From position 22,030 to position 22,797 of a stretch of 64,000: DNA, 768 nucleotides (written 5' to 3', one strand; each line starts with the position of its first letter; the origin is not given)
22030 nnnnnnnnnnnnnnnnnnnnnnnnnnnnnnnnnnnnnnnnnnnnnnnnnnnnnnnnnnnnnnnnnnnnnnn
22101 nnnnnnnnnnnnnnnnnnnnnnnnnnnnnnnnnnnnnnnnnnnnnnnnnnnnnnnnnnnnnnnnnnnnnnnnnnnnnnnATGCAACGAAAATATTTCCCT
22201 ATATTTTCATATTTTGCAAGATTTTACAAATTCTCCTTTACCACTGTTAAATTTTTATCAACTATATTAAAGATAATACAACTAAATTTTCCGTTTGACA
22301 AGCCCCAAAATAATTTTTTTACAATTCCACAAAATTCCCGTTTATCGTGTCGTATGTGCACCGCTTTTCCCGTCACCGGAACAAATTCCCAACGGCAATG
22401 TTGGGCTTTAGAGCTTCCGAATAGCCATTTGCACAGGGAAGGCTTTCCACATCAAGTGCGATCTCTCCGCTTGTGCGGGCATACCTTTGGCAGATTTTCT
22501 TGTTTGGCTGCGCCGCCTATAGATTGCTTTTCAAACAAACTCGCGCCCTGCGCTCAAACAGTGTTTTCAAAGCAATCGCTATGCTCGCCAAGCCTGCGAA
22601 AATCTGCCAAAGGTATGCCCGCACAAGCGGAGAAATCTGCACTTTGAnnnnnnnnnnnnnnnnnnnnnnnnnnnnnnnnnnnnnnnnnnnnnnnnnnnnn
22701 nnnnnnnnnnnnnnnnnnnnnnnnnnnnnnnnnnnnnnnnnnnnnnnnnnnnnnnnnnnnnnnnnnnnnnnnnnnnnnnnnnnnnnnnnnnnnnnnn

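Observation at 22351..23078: Two diverged inverted copies of a ~300-nt element with compensatory stem changes: candidate unassigned structured RNA (or ssDNA) element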

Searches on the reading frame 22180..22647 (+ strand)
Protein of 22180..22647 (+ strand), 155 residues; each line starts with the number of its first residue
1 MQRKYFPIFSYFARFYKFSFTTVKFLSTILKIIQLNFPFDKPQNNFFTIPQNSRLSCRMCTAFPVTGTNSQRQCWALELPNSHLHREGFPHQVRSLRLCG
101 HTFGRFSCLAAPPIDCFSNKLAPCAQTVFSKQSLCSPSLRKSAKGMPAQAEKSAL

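Call 32: find_homologous_proteins(query=window:22180-22647:+, max_evalue=0.01)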
Query window:22180-22647:+ (155 aa): 11 proteins with E <= 0.01 among 15 candidates.
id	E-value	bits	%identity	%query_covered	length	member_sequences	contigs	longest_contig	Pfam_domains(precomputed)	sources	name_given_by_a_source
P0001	9.9e-99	346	98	100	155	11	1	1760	-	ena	-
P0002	1.5e-54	202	79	82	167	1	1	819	-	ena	-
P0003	3.4e-40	156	96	46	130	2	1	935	-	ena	-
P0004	4.8e-34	136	62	77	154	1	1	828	-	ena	-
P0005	6.6e-31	125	79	50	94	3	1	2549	-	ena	-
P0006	4.4e-21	94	98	32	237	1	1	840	-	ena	-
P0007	1.1e-19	89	57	63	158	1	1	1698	-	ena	-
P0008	3.8e-14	71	80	32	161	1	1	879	-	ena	-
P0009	4.2e-14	71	79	31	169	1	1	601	-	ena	-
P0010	4.3e-14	71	80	32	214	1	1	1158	-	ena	-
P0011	7.5e-5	41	92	16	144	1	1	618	-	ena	-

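Call 34: find_encoding_contigs(protein=P0006, flank=3000, max_places=6)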
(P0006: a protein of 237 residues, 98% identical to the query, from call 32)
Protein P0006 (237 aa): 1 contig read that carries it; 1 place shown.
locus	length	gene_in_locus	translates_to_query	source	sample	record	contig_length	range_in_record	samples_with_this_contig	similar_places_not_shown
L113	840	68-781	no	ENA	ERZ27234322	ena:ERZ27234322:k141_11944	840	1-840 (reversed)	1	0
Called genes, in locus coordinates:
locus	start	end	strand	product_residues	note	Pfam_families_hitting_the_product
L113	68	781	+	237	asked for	-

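Call 35: find_encoding_contigs(protein=P0009, flank=3000, max_places=6)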
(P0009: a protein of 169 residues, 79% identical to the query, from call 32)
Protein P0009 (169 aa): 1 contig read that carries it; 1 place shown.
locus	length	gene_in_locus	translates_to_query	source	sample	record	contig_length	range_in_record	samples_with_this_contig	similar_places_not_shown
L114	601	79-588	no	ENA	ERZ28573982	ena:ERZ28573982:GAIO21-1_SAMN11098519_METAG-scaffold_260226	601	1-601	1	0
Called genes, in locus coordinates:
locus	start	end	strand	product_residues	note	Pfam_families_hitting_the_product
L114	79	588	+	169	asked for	-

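Call 36: find_encoding_contigs(protein=P0011, flank=3000, max_places=6)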
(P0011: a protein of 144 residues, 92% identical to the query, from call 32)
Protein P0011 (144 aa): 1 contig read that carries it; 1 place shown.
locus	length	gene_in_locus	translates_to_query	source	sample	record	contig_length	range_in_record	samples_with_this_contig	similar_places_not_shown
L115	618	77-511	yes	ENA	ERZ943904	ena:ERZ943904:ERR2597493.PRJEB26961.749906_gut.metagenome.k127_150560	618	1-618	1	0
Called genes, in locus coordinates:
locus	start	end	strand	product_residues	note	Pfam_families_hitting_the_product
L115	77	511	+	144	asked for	-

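Call 37: find_encoding_contigs(protein=P0007, flank=3000, max_places=6)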
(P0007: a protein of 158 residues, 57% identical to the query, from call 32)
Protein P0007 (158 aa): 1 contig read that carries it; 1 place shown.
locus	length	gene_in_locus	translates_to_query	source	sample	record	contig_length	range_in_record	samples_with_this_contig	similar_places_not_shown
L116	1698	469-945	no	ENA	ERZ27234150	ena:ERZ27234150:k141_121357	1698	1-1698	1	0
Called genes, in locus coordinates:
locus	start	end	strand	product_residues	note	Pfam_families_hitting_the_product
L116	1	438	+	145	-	?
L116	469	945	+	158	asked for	-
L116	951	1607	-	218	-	-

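Call 38: find_encoding_contigs(protein=P0008, flank=3000, max_places=6)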
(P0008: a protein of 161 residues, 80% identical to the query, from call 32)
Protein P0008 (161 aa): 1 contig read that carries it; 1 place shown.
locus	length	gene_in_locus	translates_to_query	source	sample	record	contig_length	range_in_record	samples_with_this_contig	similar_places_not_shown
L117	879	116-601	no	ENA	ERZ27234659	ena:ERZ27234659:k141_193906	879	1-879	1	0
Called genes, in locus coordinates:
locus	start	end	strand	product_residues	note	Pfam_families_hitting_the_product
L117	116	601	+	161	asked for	-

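Call 39: find_encoding_contigs(protein=P0010, flank=3000, max_places=6)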
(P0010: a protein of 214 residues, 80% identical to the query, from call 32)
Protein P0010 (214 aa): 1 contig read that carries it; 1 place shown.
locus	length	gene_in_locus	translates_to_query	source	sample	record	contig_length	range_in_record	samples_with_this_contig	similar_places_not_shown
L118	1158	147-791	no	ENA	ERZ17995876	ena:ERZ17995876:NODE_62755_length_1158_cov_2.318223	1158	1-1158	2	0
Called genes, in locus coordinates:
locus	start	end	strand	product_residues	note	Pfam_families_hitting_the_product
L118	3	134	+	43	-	?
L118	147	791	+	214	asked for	-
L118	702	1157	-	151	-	?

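Call 40: find_encoding_contigs(protein=P0004, flank=3000, max_places=6)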
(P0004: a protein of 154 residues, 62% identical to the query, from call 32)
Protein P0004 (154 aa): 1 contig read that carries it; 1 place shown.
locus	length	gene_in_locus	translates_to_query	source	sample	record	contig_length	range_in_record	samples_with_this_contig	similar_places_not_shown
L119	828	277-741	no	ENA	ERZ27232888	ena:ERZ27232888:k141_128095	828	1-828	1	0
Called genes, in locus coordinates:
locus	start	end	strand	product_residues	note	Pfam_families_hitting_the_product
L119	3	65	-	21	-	?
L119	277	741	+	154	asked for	-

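Call 41: find_encoding_contigs(protein=P0005, flank=3000, max_places=6)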
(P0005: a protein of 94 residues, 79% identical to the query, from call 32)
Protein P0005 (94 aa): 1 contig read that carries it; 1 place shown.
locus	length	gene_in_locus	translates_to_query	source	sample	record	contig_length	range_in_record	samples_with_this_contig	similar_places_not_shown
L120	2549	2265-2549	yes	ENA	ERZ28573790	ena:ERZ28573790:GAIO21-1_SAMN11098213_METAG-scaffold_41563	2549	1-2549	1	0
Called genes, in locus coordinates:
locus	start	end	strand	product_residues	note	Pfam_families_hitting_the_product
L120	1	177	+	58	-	?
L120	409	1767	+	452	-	PF00232:Glyco_hydro_1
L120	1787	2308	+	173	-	PF00293:NUDIX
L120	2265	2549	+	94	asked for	?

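Call 85: search_protein_families(library=pfam, proteins=[window:22180-22647:+], max_evalue=0.00001)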
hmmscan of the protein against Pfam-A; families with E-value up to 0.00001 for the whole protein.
window:22180-22647:+ (155 aa): 0 families
